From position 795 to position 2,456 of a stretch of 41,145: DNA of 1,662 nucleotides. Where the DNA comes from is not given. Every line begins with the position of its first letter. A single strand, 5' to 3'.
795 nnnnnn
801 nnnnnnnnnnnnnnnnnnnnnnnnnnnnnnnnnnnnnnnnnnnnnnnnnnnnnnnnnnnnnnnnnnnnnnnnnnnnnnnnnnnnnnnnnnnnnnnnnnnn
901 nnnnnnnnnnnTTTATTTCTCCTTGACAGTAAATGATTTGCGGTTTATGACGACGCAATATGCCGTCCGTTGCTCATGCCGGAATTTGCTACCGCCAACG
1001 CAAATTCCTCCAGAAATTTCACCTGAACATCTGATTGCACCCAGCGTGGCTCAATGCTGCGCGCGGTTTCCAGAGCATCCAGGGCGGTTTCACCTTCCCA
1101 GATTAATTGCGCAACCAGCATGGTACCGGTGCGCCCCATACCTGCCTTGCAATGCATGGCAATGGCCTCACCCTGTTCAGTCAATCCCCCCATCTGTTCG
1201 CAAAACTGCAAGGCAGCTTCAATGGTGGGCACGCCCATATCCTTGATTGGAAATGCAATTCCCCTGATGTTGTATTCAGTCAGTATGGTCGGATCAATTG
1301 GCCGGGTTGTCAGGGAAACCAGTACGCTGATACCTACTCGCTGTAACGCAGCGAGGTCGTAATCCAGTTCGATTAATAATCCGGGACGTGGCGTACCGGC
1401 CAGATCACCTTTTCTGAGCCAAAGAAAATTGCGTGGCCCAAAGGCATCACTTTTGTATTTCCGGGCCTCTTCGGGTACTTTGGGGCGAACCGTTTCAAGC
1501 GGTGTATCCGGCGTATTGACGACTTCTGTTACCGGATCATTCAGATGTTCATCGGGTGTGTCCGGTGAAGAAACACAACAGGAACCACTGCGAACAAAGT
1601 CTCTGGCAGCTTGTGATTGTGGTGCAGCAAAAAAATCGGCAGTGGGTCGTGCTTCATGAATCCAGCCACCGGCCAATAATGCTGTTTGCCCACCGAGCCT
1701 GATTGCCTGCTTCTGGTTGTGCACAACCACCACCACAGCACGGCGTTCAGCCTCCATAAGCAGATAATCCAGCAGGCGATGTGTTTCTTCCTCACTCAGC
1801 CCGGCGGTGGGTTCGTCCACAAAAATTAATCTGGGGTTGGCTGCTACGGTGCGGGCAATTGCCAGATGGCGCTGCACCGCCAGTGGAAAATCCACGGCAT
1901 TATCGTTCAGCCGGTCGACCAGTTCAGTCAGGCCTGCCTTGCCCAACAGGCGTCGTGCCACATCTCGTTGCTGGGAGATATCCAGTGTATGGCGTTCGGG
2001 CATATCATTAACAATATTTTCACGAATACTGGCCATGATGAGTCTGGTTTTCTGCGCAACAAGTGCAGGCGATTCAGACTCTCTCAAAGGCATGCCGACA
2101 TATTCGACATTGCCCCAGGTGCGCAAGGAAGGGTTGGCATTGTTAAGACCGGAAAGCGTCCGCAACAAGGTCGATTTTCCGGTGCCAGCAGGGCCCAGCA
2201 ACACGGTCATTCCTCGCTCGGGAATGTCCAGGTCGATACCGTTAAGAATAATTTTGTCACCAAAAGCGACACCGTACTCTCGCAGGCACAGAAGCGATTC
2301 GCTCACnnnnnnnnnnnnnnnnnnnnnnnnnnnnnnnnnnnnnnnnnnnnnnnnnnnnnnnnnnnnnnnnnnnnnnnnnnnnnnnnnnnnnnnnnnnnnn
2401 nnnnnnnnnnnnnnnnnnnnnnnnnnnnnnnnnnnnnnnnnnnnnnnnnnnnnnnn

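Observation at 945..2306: Soluble PstB-like ABC ATPase with a degenerate signature motif fused to a Cys-based protein phosphatase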

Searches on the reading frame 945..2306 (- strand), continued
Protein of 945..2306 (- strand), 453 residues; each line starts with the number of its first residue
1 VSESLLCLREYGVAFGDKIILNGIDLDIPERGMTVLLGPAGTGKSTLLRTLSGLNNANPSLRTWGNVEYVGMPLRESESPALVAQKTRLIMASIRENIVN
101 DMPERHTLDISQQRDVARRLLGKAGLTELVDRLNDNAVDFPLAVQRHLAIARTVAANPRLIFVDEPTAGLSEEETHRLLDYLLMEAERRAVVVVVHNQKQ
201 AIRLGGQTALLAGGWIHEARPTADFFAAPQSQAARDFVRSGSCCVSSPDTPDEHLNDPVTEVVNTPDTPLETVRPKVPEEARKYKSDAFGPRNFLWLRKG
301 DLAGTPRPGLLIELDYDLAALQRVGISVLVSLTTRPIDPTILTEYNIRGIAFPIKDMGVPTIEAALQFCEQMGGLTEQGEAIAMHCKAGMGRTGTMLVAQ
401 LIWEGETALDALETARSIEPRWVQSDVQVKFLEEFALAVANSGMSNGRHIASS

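Call 60: search_protein_families(library=pfam, proteins=[L033:4779-5432:+, L047:4793-5431:+, L046:4781-5422:+, L036:3863-4489:+, L074:4787-5434:+, L063:4693-5346:+, L052:4700-5425:+], max_evalue=1)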
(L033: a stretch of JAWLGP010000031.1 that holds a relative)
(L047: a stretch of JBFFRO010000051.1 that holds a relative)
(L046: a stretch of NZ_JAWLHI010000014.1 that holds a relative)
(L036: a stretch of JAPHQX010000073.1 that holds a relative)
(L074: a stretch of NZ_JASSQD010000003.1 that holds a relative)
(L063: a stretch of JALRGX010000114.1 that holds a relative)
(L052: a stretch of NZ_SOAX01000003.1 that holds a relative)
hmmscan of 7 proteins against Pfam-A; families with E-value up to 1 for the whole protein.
L033:4779-5432:+ (218 aa): 0 families

L047:4793-5431:+ (213 aa): 0 families

L046:4781-5422:+ (214 aa): 2 families
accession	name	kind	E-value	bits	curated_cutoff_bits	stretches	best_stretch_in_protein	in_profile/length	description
PF13091.12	PLDc_2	-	0.084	13.2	27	0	12-42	11-41/132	PLD-like domain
PF00486.34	Trans_reg_C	-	0.21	12.1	26.2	1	136-164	4-32/77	Transcriptional regulatory protein, C terminal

L036:3863-4489:+ (209 aa): 0 families

L074:4787-5434:+ (216 aa): 1 family
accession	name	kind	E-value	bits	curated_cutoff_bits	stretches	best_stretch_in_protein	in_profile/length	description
PF00486.34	Trans_reg_C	-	0.082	13.4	26.2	1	137-166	3-32/77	Transcriptional regulatory protein, C terminal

L063:4693-5346:+ (218 aa): 1 family
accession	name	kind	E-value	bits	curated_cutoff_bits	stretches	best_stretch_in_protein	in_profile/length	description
PF01443.25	Viral_helicase1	-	0.089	13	21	1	76-170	105-198/228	Viral superfamily 1 RNA helicase core domain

L052:4700-5425:+ (242 aa): 0 families

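Call 68: search_protein_families(library=padloc, proteins=[window:945-2306:-], max_evalue=0.001)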
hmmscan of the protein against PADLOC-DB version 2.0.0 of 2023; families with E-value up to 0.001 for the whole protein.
window:945-2306:- (453 aa): 5 families
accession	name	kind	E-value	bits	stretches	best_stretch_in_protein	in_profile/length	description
PDLC04135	mad3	-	2.8e-13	48.2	2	148-198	272-324/374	mads_3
PDLC04140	mad8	-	2.8e-09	35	1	15-189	6-223/314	mads_8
PDLC02980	AriA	-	2e-05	22.7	1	33-56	1-24/304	-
PDLC02914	ATPase-Toprim_I-B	-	0.00023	18.5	0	24-59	18-53/443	-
PDLC05065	PDC-S68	-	0.00033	16.5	1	30-54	619-643/1221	-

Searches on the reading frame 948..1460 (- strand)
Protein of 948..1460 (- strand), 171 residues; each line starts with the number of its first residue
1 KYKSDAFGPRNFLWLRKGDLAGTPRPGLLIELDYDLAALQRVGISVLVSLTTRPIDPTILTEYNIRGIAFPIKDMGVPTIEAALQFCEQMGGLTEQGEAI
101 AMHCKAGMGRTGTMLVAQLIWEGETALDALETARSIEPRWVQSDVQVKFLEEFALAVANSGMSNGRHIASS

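Call 38: search_solved_structures(query=window:948-1460:-, max_evalue=1, show_alignments=3)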
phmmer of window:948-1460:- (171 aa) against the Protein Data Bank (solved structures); distinct sequences matched with E-value up to 1: 273 (the best 60 are shown).
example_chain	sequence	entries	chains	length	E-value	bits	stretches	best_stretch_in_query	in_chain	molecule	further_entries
25xa_A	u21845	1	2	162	1.4e-19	73.7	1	11-155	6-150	Dual specificity protein phosphatase family protein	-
2img_A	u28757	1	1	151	2.2e-11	47.1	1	8-153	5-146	Dual specificity protein phosphatase 23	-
4erc_A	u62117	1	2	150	2.4e-11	47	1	9-153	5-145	Dual specificity protein phosphatase 23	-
2jjd_A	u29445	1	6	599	4.9e-11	46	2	74-153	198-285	RECEPTOR-TYPE TYROSINE-PROTEIN PHOSPHATASE EPSILON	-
9e9l_A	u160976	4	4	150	2.7e-10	43.6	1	57-153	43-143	ShufPTP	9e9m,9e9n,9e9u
6uzt_A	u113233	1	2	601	3.2e-10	43.3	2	68-153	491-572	Receptor-type tyrosine-protein phosphatase alpha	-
5z5b_A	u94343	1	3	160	3.2e-09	40.1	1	57-154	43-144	Protein-tyrosine phosphatase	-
5z59_A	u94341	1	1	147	1.8e-08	37.6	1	57-153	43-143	Protein-tyrosine phosphatase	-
5z5a_A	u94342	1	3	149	1.8e-08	37.6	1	57-153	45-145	Protein-tyrosine phosphatase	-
5bug_A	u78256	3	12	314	3.4e-08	36.7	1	62-125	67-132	Phosphatidylinositol 3,4,5-trisphosphate 3-phosphatase and dual-specificity protein phosph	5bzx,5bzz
1d5r_A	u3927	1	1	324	3.6e-08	36.6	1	62-125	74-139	PHOSPHOINOSITIDE PHOSPHATASE PTEN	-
7juk_A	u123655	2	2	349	4.1e-08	36.5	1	62-125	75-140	Phosphatidylinositol 3,4,5-trisphosphate 3-phosphatase and dual-specificity protein phosph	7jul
7jtx_A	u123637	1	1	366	4.4e-08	36.4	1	62-125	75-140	Phosphatidylinositol 3,4,5-trisphosphate 3-phosphatase and dual-specificity protein phosph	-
7jvx_A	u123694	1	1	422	5.6e-08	36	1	62-125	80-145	Phosphatidylinositol 3,4,5-trisphosphate 3-phosphatase and dual-specificity protein phosph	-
2i6i_A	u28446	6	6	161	6.7e-08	35.8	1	58-150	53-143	Sulfolobus solfataricus protein tyrosine phosphatase | protein tyrosine phosphatase | SsoPTP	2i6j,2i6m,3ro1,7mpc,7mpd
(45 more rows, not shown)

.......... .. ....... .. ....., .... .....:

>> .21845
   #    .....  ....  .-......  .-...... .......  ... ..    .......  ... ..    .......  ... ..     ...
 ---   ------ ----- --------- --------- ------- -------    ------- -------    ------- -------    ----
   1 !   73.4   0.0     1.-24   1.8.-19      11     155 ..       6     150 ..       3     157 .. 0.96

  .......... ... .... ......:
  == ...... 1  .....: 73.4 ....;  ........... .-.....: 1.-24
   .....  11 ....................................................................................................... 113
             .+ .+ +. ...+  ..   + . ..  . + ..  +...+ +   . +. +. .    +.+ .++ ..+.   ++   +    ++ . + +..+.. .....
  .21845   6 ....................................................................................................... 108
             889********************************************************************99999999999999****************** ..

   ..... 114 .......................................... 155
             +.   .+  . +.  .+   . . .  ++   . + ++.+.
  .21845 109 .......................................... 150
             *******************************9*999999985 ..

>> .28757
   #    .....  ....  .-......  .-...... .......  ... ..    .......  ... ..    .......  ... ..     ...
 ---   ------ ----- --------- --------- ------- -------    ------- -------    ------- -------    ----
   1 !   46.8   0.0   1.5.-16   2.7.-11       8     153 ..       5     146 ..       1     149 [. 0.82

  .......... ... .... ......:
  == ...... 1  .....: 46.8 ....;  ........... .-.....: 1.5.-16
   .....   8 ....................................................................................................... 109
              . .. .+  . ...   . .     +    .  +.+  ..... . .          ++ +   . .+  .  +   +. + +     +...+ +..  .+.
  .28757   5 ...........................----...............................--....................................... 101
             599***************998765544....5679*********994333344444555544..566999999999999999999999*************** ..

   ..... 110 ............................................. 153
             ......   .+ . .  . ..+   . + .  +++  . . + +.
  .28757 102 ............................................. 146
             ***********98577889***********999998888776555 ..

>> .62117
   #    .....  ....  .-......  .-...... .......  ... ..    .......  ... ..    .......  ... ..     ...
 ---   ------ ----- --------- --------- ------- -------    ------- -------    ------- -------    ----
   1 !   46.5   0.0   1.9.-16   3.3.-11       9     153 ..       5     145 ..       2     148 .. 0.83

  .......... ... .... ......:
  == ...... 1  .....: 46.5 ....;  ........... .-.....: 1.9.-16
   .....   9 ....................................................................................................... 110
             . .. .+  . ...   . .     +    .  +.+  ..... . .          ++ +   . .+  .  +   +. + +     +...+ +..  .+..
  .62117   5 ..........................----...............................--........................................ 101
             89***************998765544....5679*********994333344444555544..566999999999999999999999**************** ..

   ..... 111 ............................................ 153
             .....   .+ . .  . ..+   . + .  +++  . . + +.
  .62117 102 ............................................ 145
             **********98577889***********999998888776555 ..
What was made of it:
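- On Cys-dependent protein-tyrosine/dual-specificity phosphatase superfamily (DUSP23-like): 25xa_A covers 145 residues at 1.4e-19 (call 38).
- Closest known: DUSP23/VHZ-like and archaeal small PTPs. Same: The minimal ~150-aa DSP fold is the same, with P-loop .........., the Asp in the I-P-D-type loop and full-length alignment (call 38).
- Checked: The phosphatase half aligns end to end with a solved bacterial DSP (25xa_A, 1.4e-19) and with human DUSP23 (2e-11) (call 38).
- PTEN and voltage-sensor phosphatases appear among the sequence hits at 3e-8 to 5e-6 (call 38). The best matches are protein phosphatases: bacterial DSP 25xa, DUSP23 and archaeal PTPs (call 38).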
